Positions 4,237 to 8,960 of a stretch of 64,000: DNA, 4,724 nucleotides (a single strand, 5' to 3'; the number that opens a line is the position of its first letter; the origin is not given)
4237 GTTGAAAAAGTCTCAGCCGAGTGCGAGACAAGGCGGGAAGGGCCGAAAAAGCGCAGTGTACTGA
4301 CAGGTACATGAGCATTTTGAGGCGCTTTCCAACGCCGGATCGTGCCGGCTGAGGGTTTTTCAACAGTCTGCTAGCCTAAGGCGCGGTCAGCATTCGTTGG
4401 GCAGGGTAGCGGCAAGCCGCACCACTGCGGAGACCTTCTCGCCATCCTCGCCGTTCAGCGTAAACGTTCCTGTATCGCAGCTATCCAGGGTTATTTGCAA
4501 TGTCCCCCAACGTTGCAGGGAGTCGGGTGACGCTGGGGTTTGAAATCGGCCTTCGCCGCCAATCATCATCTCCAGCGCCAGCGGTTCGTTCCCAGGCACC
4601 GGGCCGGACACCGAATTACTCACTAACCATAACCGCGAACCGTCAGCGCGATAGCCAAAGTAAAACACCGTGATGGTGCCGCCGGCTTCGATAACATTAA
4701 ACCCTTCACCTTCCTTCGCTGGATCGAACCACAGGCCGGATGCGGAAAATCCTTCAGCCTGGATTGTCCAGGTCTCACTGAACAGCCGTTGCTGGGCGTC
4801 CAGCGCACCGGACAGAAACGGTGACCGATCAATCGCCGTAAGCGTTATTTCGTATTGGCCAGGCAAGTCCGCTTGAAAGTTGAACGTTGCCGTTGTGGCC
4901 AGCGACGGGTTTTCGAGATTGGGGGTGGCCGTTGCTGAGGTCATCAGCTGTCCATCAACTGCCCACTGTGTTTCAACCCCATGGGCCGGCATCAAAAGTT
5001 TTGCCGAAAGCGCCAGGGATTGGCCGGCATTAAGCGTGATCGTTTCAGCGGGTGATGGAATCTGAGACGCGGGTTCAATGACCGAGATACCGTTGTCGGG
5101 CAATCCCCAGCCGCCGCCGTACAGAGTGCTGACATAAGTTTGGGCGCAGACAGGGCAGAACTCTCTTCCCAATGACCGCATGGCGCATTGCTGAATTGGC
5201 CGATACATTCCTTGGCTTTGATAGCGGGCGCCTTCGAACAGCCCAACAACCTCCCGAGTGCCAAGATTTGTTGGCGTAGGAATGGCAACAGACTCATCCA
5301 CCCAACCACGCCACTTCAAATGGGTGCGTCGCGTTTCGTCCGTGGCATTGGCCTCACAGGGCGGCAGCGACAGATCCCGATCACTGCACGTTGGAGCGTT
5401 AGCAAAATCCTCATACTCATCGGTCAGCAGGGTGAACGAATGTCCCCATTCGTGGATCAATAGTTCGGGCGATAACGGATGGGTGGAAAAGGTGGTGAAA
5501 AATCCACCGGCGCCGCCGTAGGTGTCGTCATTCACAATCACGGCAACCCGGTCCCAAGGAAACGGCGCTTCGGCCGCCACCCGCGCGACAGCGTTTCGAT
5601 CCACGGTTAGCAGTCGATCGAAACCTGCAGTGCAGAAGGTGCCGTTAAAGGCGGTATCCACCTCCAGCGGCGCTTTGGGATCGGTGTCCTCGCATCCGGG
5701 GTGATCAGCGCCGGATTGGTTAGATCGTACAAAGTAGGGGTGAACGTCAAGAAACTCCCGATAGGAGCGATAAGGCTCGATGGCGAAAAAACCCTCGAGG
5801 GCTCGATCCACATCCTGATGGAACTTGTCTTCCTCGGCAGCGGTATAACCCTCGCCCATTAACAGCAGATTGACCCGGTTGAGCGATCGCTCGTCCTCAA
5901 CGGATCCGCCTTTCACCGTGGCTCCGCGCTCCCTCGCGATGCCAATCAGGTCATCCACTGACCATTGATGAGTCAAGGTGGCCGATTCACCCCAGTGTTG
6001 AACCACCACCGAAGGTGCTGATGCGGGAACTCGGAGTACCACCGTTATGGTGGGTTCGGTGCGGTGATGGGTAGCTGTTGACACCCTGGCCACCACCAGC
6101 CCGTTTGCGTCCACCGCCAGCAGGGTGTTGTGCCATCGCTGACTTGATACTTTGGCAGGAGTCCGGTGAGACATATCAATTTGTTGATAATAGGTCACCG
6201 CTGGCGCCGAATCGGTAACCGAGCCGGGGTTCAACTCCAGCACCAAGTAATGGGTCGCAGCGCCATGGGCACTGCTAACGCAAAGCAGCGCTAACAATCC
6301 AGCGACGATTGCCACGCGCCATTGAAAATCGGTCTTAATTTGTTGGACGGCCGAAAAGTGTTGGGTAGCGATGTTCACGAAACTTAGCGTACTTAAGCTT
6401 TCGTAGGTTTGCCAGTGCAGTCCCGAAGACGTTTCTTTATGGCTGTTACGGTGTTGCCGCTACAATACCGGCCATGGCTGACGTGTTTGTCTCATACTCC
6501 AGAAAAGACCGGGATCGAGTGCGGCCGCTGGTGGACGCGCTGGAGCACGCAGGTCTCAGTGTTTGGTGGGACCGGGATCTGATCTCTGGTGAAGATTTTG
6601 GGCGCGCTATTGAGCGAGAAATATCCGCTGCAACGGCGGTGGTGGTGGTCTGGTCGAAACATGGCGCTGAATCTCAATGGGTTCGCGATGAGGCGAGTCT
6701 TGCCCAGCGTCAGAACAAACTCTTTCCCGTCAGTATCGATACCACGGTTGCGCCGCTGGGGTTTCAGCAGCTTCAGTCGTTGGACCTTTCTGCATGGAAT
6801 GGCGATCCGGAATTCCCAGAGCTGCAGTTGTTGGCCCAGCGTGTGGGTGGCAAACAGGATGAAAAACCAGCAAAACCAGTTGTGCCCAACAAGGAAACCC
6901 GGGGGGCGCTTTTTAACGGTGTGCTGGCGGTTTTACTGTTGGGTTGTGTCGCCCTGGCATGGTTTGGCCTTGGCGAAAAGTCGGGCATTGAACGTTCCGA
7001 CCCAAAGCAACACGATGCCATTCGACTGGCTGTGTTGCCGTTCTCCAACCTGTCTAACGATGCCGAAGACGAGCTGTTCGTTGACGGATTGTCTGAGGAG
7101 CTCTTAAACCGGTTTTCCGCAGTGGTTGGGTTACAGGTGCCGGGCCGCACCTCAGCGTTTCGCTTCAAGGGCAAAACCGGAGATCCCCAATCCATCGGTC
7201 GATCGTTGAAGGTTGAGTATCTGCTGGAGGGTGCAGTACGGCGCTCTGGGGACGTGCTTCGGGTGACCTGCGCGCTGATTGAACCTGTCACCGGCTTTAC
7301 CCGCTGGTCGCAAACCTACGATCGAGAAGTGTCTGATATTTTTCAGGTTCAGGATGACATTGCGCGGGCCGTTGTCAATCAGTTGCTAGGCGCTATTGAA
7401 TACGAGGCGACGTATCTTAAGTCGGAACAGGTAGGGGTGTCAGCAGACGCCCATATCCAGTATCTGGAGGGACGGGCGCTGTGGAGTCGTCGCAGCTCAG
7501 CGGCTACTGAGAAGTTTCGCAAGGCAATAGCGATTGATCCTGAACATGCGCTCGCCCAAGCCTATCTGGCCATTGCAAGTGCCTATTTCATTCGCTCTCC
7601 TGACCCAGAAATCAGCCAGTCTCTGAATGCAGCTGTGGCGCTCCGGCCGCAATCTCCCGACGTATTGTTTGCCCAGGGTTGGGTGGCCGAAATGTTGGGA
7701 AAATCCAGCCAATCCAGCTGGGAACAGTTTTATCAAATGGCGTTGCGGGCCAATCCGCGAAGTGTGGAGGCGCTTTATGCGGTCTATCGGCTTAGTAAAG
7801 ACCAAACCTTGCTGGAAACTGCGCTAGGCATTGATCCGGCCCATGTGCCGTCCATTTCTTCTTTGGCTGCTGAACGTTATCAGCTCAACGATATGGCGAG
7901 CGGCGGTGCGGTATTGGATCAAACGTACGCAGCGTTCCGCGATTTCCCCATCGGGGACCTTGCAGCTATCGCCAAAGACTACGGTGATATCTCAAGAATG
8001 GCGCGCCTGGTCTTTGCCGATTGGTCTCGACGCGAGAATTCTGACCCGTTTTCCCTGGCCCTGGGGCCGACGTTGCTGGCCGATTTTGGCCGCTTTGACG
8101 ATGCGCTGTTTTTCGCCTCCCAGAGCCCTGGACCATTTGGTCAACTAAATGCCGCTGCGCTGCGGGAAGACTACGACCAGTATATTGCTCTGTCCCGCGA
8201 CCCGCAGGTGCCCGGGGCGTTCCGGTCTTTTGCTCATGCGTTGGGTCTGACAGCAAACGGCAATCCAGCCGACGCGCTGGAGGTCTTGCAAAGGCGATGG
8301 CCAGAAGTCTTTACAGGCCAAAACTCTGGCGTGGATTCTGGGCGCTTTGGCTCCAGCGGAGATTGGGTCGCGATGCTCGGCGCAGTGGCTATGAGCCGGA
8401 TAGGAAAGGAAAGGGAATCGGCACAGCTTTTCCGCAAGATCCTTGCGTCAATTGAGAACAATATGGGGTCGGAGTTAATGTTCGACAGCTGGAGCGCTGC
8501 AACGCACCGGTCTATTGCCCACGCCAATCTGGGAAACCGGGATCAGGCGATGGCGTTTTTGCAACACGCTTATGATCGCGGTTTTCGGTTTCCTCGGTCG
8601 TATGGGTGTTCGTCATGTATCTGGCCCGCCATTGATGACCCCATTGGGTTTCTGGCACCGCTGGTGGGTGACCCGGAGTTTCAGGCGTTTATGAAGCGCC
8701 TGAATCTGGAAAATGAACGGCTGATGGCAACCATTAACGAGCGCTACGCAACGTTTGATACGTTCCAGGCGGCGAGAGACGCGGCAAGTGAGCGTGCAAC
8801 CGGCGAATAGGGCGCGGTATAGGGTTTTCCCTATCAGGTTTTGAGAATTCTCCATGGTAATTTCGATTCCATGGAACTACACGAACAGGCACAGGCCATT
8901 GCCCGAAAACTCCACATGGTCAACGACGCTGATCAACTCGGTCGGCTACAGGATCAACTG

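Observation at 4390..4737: A ~115-135-aa Cys-bracketed C-terminal module shared by three catalytically unrelated exported hydrolases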

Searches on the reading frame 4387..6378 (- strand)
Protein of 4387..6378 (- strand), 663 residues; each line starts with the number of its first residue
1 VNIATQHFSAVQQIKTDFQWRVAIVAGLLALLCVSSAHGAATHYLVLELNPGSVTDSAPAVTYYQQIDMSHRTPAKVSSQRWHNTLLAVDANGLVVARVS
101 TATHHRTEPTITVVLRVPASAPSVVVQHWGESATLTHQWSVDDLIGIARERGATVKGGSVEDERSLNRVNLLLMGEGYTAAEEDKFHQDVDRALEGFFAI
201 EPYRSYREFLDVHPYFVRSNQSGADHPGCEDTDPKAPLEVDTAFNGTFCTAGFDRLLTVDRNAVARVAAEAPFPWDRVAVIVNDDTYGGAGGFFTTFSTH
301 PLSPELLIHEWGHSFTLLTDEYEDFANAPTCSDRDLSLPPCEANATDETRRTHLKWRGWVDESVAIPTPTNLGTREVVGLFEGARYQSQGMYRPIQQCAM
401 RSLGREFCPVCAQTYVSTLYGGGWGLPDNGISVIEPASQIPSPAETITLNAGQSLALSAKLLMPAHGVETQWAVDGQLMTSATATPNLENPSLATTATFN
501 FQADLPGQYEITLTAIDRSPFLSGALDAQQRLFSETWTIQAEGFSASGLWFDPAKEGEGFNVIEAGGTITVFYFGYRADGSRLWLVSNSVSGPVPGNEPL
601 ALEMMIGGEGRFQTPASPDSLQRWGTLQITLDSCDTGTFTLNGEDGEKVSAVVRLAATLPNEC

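Call 3: search_protein_families(library=pfam, proteins=[window:4387-6378:-], max_evalue=1)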
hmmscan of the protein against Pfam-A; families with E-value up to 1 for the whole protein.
window:4387-6378:- (663 aa): 1 family
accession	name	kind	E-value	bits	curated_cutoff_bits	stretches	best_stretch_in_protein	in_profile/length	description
PF09471.16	Peptidase_M64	-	4.9e-43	147.8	26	2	167-370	11-207/302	IgA Peptidase M64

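Call 4: search_protein_families(library=ncbifam, proteins=[window:4387-6378:-], max_evalue=1)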
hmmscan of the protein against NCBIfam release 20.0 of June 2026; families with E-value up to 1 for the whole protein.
window:4387-6378:- (663 aa): 0 families

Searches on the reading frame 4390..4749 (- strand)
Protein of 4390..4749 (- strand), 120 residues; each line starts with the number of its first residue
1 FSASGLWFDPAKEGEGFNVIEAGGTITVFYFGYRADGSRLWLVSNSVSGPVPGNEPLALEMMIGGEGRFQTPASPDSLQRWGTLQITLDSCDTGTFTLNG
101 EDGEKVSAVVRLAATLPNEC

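Call 10: find_homologous_proteins(query=A1, max_evalue=0.001)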
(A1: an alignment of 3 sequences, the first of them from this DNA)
Query A1 (3 sequences) (120 aa, profile of the alignment): 1 proteins with E <= 0.001 among 1161 candidates.
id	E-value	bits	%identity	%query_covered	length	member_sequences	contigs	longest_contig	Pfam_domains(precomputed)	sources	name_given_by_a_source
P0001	1.8e-28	117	32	78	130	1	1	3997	-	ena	-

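Call 12: search_solved_structures(query=A1, max_evalue=10, show_alignments=2)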
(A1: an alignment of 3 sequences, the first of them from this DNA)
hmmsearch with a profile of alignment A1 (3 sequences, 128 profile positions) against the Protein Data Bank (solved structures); distinct sequences matched with E-value up to 10: 3.
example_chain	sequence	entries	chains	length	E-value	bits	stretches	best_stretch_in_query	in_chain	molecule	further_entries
6hsy_A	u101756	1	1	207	0.96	13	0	12-40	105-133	Toluene tolerance protein Ttg2D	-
6jij_B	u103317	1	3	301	1.3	12.6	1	4-49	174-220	Replicative polyprotein 1ab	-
3pg0_A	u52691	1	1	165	4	10.9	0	16-48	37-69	ThreeFoil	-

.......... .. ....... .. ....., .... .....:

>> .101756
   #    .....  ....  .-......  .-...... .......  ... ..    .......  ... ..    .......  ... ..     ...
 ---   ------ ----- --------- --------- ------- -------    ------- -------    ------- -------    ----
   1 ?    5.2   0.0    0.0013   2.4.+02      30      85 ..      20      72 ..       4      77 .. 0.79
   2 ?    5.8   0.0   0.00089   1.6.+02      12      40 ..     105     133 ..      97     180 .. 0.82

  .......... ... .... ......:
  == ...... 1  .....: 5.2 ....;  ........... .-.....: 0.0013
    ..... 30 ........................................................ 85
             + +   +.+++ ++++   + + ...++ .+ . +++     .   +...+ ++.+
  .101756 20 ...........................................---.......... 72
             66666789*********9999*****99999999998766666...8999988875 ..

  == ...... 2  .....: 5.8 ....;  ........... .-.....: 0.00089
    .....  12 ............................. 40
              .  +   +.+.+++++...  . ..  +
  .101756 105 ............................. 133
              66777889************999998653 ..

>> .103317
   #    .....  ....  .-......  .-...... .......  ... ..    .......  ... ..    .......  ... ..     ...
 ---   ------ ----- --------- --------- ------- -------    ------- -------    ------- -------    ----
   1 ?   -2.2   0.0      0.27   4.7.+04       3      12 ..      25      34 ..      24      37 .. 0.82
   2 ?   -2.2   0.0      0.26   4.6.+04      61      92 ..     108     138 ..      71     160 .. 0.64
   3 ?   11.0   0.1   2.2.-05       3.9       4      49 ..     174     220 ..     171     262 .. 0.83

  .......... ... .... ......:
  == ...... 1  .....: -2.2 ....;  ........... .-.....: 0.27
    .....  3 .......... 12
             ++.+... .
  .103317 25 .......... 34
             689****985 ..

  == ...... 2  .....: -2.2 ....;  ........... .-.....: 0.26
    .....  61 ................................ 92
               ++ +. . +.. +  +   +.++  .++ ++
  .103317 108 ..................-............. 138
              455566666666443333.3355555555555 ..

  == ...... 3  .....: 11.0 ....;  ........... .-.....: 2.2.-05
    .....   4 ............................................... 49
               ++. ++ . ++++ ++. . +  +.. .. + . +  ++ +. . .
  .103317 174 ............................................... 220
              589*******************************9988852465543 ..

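Call 70: predict_structure(alignment_id=A7)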
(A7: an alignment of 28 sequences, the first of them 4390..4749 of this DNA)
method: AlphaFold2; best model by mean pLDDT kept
length: 120 residues; sequences in the alignment: 28
mean_pLDDT: 92.0   pTM: 0.84
mean pLDDT of the five models: 92.0, 90.5, 90.1, 90.1, 88.7
residues with pLDDT >= 90: 89; 70-90: 27; 50-70: 4; < 50: 0
segments of 3 or more residues with pLDDT < 50: none
pLDDT, mean of each block of 10 residues (from residue 1): 93 96 94 95 94 91 89 88 96 96 96 76
secondary structure, 60 per line:
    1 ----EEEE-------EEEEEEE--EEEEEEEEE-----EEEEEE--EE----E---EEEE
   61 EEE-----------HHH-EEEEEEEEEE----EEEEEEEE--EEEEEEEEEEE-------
elements in order: E5-8 E16-22 E25-33 E39-44 E57-63 E79-88 E93-100 E103-113

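Call 73: fold_search(model_id=the predicted structure, library=pdb)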
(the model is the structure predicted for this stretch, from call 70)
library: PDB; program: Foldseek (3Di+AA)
matches with E <= 10: 837; with E <= 0.001: 0
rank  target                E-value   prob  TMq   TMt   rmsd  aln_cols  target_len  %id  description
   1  2asn                  6.9e-03  1.00  0.54  0.40   6.4       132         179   11  Crystal structure of D1A mutant of nitrophorin 2 complexed with imidazole (released 2006-08-01)
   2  6czj_A                1.1e-02  1.00  0.53  0.58   4.5       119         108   16  Structure of a redesigned beta barrel, b10 (released 2018-09-19)
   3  6czh_A                2.0e-02  1.00  0.46  0.51   5.9       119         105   17  Structure of a redesigned beta barrel, mFAP0, bound to DFHBI (released 2018-09-19)
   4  2hzr                  2.0e-02  0.99  0.42  0.34   9.4       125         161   18  Crystal structure of human apolipoprotein D (ApoD) (released 2007-08-14)
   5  6czi_A                2.3e-02  0.99  0.43  0.46   6.4       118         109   14  Structure of a redesigned beta barrel, mFAP1, bound to DFHBI (released 2018-09-19)
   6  6czj_B                2.7e-02  1.00  0.50  0.54   5.1       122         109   18  Structure of a redesigned beta barrel, b10 (released 2018-09-19)
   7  6czh_B                2.8e-02  0.99  0.46  0.50   6.1       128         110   16  Structure of a redesigned beta barrel, mFAP0, bound to DFHBI (released 2018-09-19)
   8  6czg_A                3.0e-02  1.00  0.51  0.53   5.4       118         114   15  Structure of a redesigned beta barrel, b11L5F_LGL (released 2018-09-19)
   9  6d0t_A                3.3e-02  0.97  0.41  0.44   6.5       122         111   19  De novo design of a fluorescence-activating beta barrel - BB1 (released 2018-09-19)
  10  6d0t_B                3.7e-02  0.99  0.44  0.48   6.0       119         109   17  De novo design of a fluorescence-activating beta barrel - BB1 (released 2018-09-19)
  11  9hag                  4.5e-02  1.00  0.49  0.52   5.2       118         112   13  De novo designed beta barrel fold BBF-14 (released 2024-12-18)
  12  2ovd                  4.9e-02  0.89  0.38  0.30   8.6       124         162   11  Crystal Structure of Human Complement Protein C8gamma with Laurate (released 2007-05-22)
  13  4alo_A                5.2e-02  0.95  0.42  0.30   9.2       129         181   16  STRUCTURE AND PROPERTIES OF H1 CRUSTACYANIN FROM LOBSTER HOMARUS AMERICANUS (released 2012-08-08)
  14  2mf6_MODEL_1_A        5.2e-02  0.92  0.41  0.39   6.1       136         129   12  Solution NMR structure of Chimeric Avidin, ChiAVD(I117Y), in the biotin bound form (released 2014-08-06)
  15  2hzq                  5.8e-02  0.87  0.38  0.30   9.7       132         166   17  Crystal structure of human apolipoprotein D (ApoD) in complex with progesterone (released 2007-08-14)
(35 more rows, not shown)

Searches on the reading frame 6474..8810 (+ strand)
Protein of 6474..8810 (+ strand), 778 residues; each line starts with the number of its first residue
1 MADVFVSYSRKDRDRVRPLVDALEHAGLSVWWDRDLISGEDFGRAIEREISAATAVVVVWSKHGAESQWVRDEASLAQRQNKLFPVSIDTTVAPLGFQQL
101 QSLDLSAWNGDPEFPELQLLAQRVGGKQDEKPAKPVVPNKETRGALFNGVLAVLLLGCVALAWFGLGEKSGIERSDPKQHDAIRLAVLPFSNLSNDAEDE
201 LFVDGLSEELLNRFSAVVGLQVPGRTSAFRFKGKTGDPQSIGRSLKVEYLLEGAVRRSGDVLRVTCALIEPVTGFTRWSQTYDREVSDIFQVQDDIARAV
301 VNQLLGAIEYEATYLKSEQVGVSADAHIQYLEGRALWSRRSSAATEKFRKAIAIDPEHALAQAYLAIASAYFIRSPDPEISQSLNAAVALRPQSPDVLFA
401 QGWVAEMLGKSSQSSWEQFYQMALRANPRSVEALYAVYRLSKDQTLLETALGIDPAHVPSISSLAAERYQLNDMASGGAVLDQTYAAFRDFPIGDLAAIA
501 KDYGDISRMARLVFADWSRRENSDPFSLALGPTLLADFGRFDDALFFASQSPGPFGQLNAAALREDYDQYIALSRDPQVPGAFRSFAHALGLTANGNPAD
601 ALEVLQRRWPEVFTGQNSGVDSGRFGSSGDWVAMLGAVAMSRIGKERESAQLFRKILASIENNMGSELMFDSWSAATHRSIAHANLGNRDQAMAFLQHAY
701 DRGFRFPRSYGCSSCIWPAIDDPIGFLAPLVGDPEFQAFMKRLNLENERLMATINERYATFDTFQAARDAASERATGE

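Call 59: search_protein_families(library=pfam, proteins=[window:6474-8810:+], max_evalue=0.0001)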
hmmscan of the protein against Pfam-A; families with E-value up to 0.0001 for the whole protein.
window:6474-8810:+ (778 aa): 3 families
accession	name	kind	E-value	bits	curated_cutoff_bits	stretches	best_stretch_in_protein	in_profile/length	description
PF13676.11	TIR_2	-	3e-25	89.5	28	1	4-110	1-113/122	TIR domain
PF13431.12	TPR_17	-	5.6e-08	32.9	24.4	0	385-412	3-30/34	Tetratricopeptide repeat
PF01582.25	TIR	-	7.3e-06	26.3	21.3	1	5-80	5-83/179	TIR domain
